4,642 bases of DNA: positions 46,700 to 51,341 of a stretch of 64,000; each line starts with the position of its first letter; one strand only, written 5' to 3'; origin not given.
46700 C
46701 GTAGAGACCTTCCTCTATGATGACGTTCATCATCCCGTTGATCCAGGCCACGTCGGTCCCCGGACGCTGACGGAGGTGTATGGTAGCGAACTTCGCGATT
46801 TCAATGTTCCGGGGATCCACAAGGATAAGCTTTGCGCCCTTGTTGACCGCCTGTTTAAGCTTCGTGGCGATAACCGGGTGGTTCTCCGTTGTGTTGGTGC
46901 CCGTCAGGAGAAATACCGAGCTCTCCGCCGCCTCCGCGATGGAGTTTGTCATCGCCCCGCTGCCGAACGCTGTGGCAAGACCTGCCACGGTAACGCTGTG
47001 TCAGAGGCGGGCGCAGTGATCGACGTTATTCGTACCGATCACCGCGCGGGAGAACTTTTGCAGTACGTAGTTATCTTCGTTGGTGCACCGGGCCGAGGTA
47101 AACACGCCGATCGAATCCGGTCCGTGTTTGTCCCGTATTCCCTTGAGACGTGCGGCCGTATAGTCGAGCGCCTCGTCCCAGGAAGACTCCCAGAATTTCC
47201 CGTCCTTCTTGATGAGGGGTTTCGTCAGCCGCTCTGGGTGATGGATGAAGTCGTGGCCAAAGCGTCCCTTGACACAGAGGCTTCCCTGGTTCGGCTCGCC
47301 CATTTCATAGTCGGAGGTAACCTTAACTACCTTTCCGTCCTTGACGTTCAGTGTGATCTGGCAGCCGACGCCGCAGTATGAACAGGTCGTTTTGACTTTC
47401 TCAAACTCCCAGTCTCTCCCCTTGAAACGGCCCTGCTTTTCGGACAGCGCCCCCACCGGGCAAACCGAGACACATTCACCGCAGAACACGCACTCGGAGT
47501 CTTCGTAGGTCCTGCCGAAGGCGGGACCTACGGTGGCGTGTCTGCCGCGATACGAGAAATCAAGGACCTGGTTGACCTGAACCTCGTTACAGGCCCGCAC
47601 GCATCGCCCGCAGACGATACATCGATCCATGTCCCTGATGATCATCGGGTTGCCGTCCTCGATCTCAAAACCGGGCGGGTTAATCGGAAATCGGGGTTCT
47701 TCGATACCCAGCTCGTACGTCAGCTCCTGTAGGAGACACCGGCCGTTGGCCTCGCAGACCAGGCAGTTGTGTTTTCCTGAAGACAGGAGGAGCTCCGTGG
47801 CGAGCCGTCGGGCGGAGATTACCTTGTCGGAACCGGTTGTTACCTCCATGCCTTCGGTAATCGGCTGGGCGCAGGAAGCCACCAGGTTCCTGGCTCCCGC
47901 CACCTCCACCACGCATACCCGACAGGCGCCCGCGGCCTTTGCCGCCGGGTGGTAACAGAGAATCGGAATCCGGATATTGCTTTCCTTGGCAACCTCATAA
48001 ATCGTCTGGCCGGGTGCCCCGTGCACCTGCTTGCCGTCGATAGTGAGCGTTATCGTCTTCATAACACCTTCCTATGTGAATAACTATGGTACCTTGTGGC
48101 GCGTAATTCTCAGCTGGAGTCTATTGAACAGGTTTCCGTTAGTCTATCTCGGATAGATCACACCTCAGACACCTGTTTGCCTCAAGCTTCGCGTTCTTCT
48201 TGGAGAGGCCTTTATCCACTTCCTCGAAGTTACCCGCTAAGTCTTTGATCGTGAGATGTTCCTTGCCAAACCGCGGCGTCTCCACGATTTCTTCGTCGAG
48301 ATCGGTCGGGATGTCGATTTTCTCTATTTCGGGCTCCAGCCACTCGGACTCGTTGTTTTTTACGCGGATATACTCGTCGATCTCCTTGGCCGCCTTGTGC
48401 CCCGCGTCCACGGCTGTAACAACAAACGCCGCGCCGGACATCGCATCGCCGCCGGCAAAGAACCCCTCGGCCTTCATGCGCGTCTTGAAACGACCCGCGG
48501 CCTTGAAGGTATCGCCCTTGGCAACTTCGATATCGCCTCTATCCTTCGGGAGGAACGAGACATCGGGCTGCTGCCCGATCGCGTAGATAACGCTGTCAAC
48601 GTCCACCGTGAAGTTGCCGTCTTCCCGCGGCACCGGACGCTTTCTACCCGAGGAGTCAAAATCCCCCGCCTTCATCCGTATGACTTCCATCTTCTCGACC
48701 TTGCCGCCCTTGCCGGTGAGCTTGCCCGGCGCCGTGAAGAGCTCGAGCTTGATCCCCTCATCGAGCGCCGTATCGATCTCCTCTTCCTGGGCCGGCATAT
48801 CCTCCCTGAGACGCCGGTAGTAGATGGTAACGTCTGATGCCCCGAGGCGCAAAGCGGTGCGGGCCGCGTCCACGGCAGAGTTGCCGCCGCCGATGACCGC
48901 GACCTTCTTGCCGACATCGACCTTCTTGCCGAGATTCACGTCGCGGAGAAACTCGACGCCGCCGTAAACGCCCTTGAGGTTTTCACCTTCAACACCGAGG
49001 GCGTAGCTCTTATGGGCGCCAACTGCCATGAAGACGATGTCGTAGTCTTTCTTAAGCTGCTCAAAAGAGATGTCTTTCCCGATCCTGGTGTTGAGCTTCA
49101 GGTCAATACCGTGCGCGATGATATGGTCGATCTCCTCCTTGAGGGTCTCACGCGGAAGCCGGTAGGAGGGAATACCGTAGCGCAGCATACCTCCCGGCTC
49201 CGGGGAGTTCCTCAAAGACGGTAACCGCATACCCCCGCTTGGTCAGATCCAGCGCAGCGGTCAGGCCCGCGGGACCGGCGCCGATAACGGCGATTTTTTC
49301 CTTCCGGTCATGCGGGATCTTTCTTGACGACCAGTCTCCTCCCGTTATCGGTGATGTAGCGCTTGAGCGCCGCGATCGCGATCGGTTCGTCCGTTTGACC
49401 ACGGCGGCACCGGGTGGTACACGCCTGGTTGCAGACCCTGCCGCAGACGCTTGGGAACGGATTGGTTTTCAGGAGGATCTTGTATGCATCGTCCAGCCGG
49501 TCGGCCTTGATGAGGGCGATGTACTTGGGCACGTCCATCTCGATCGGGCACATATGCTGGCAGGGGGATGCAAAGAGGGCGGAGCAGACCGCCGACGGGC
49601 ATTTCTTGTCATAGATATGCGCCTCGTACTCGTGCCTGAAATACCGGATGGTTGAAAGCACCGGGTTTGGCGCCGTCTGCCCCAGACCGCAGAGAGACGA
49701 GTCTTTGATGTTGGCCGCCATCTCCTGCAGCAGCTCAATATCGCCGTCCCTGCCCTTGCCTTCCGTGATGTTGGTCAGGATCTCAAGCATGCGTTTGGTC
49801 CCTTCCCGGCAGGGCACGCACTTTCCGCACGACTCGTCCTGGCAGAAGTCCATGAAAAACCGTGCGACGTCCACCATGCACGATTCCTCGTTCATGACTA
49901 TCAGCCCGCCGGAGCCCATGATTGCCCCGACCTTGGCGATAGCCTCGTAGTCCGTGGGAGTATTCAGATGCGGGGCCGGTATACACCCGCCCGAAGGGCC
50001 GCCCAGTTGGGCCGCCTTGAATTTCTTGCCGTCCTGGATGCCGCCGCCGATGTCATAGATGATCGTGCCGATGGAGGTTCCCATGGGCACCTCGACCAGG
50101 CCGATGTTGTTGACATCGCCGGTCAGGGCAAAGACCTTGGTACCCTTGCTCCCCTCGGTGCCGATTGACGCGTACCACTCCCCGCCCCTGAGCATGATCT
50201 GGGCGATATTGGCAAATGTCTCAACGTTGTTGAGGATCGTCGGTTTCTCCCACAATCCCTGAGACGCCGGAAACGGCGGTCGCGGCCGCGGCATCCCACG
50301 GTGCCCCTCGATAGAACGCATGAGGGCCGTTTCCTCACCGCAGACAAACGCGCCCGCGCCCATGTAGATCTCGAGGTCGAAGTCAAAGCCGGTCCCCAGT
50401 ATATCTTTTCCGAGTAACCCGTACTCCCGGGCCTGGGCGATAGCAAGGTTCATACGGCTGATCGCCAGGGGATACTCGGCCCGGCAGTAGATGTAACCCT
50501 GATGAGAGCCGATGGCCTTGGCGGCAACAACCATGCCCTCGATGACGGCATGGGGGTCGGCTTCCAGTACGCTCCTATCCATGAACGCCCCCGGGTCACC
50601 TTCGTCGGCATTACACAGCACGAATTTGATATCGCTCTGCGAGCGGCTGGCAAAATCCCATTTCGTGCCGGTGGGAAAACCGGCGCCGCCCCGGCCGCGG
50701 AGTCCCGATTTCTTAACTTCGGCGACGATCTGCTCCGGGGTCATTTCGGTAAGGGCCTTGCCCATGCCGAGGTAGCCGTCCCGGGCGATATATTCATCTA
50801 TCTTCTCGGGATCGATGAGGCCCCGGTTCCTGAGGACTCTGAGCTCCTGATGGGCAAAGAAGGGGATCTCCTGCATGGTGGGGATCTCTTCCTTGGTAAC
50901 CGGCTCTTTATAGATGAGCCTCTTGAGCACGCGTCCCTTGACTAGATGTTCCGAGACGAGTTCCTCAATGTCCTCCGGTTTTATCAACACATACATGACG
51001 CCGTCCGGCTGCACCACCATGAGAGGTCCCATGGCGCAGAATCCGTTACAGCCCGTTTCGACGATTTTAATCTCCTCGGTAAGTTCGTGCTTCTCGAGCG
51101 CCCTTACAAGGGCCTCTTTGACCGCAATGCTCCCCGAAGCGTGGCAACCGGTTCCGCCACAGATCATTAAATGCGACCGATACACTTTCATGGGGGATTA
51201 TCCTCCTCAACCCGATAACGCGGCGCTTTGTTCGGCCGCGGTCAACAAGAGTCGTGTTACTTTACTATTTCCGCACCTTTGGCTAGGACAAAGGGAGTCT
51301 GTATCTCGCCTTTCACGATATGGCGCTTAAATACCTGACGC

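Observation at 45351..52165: Formate dehydrogenase whose HydB-like subunit swaps its ferredoxin domain for an NfnB-like NADP(H) module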

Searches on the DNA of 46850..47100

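Call 71: search_rna_families(source=window, start=46850, end=47100, threshold=evalue, max_evalue=10, show_alignments=2)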
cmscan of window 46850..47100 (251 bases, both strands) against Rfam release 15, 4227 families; matches with E-value up to 10: 4.
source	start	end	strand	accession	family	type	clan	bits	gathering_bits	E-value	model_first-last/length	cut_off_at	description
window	46948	47006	-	RF01989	SECIS_3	Cis-reg;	-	39.5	63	7.3e-08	1-59/59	no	Selenocysteine insertion sequence 3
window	46870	46924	+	RF03304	mir-1744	Gene; miRNA;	-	16.1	73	0.81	1-75/75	no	mir-1744 microRNA precursor family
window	46896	46999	+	RF01056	Magnesium-II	Cis-reg; riboswitch;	-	15.1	40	0.97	1-115/115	no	Magnesium riboswitch aptamer (Magnesium responsive RNA element)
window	46954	47008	-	RF01988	SECIS_2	Cis-reg;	-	14.9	70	3.4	1-55/55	no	Selenocysteine insertion sequence 2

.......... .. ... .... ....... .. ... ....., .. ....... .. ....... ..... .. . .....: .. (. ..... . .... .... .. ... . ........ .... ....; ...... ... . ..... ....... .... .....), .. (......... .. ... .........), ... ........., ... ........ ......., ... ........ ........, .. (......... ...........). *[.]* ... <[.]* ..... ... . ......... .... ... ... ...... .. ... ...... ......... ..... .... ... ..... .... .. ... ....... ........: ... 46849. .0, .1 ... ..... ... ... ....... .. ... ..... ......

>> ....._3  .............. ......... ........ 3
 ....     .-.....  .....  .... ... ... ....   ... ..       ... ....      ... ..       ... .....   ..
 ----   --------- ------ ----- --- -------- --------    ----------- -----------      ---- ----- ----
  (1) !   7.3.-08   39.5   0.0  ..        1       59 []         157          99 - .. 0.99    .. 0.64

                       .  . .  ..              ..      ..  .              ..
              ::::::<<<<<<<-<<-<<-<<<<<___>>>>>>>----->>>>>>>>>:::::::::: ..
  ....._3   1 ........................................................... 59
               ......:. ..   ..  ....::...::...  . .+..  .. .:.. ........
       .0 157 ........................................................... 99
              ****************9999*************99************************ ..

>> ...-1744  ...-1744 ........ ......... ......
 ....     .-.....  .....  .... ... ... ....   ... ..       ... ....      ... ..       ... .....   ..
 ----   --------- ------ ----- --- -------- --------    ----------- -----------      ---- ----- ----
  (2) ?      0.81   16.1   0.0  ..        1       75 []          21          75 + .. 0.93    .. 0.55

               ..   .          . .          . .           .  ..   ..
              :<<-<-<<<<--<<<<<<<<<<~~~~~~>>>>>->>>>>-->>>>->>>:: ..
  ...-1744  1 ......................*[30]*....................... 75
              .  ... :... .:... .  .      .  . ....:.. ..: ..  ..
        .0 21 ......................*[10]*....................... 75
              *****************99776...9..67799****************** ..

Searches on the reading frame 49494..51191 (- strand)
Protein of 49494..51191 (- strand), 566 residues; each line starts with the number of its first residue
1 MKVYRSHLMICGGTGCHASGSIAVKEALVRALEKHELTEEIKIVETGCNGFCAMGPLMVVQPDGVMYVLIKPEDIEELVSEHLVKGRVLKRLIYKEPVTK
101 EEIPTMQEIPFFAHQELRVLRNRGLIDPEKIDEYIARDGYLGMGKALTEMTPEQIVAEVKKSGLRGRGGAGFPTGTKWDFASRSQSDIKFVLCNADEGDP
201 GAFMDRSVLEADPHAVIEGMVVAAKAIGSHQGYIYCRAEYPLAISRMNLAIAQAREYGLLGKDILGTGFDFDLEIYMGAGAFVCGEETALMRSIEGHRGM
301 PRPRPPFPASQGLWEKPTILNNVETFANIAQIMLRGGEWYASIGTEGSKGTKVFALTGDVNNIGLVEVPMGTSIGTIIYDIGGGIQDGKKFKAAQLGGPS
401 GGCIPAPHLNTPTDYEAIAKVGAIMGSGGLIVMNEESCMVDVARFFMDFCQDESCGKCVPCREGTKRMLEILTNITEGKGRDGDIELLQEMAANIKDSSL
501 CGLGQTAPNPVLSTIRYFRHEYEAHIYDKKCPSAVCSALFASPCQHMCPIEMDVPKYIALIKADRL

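Call 48: search_solved_structures(query=window:49494-51191:-, max_evalue=1e-100, show_alignments=2)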
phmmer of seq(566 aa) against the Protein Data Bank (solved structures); distinct sequences matched with E-value up to 1e-100: 26.
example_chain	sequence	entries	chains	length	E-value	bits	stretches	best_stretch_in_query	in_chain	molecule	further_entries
7t2r_B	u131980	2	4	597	2.9e-244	815.4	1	1-540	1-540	NiFe hydrogenase subunit B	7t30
7q4v_B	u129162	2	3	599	4e-234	781.9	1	4-540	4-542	Iron hydrogenase HydB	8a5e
8a6t_B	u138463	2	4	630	2.8e-216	723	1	8-541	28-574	Electron bifurcating hydrogenase subunit HydB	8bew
8oh5_B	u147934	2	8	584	1.3e-204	684.5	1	14-541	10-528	NAD-reducing hydrogenase subunit HoxF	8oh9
9bov_B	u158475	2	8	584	5.7e-201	672.5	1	13-541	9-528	NADH dehydrogenase (Quinone)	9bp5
7q4w_B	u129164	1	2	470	8.6e-195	652.1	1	131-540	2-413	Iron hydrogenase HydB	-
9mqx_B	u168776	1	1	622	1.7e-194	651.1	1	9-543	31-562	NADH:ubiquinone oxidoreductase, NADH-binding (51 kD) subunit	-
9n5u_B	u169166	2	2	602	3.8e-190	636.8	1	15-540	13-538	NfnB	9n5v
7p5h_B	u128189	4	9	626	6.4e-190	636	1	8-539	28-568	Fe-hydrogenase, subunit beta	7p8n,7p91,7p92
6vw7_B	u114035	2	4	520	4.4e-125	422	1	26-522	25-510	NAD-dependent formate dehydrogenase beta subunit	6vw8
7p64_F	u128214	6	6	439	8.9e-117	394.5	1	127-526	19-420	NADH-quinone oxidoreductase subunit F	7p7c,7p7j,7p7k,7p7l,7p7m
7p61_F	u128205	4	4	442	8.9e-117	394.5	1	127-526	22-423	NADH-quinone oxidoreductase subunit F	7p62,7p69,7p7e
7awt_F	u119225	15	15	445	9e-117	394.5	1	127-526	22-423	NADH-quinone oxidoreductase subunit F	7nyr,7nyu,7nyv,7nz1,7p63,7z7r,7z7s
9q8i_F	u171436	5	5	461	1e-116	394.4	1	127-526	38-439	NADH-quinone oxidoreductase subunit F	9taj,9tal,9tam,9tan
2fug_1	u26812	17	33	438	2.2e-114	386.7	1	131-530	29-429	NADH-quinone oxidoreductase chain 1 | NADH-QUINONE OXIDOREDUCTASE SUBUNIT 1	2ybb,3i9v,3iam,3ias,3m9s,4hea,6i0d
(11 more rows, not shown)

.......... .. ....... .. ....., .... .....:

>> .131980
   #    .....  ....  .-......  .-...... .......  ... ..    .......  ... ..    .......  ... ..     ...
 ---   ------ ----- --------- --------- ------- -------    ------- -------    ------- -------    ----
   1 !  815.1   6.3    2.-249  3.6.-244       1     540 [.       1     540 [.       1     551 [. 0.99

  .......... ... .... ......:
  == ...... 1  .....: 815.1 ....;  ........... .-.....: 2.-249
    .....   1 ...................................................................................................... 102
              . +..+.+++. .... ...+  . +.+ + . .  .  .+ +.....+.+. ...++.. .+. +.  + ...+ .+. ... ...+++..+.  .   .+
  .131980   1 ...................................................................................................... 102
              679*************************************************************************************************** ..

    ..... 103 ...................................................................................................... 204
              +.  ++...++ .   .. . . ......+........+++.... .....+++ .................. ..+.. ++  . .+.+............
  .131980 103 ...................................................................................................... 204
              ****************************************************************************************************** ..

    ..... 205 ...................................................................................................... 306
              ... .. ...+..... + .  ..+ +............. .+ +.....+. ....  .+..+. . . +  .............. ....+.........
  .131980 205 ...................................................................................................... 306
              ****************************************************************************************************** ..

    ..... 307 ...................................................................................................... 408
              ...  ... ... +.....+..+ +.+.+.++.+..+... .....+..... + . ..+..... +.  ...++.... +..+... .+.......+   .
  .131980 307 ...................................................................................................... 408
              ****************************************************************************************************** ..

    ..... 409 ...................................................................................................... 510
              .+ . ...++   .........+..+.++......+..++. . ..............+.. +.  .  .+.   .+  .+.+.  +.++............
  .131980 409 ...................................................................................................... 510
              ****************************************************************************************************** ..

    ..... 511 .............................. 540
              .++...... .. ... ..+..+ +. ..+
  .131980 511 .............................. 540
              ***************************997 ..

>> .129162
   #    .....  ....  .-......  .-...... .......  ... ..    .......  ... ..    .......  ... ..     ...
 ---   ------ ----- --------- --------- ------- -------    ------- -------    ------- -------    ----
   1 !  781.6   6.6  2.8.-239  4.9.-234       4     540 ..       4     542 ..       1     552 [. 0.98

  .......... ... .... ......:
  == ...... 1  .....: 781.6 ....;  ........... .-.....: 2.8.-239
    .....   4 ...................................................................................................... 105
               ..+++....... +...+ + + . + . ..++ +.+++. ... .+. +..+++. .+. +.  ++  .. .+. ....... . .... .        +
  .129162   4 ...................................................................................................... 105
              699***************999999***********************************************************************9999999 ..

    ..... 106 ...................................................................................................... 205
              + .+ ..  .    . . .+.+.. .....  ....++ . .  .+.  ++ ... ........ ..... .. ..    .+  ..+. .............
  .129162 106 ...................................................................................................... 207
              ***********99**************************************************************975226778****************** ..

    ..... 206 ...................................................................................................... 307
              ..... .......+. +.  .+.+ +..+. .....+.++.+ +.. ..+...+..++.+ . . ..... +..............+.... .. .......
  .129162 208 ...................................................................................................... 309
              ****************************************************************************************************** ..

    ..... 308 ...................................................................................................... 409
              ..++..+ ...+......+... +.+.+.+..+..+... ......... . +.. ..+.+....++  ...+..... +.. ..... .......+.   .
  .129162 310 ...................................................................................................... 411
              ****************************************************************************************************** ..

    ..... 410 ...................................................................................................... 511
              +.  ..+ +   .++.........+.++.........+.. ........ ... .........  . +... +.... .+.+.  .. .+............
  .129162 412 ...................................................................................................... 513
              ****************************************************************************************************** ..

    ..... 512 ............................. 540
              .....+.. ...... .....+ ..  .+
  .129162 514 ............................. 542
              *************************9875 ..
